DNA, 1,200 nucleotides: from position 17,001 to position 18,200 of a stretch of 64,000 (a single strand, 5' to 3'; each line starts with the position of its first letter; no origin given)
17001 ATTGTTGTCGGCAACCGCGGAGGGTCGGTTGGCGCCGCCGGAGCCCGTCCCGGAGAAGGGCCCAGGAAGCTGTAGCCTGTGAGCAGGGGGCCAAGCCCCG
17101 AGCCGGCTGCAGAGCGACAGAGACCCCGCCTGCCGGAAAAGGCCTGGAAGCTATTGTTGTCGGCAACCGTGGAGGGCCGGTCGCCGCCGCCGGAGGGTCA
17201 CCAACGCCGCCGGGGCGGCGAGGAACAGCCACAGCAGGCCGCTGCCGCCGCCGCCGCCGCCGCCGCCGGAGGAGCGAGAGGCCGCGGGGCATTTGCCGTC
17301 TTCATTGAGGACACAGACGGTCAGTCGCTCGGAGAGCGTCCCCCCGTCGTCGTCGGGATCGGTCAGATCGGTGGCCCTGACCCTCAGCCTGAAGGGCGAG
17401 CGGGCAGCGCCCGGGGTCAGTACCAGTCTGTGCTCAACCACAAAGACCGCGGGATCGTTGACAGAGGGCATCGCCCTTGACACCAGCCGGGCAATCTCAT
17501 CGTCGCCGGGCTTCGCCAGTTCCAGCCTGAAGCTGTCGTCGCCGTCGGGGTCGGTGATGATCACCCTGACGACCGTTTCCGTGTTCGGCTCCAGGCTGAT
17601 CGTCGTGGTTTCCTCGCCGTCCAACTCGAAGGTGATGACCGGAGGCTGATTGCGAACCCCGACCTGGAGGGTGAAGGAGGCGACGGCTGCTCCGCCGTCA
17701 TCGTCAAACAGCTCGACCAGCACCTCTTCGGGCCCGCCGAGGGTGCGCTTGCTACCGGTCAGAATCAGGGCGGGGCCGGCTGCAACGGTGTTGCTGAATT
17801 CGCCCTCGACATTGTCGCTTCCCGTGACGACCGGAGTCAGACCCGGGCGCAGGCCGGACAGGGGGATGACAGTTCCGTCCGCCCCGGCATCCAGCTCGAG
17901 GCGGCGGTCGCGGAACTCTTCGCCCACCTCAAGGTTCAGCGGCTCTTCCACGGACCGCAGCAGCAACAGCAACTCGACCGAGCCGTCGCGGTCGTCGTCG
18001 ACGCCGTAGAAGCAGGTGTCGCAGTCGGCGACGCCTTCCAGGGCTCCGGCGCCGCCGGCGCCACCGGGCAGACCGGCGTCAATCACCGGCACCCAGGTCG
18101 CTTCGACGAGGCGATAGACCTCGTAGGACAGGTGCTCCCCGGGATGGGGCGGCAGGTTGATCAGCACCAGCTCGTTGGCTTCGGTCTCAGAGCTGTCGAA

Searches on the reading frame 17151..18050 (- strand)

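Call 72: search_protein_families(library=ncbifam, proteins=[window:17151-18050:-], max_evalue=0.1)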
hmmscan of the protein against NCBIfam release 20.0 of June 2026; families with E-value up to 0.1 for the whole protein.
window:17151-18050:- (299 aa): 1 family
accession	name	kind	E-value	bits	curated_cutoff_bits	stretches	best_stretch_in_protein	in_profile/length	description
TIGR03901.2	MYXO-CTERM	domain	0.046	14.1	20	0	264-290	11-33/34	MYXO-CTERM sorting domain-containing protein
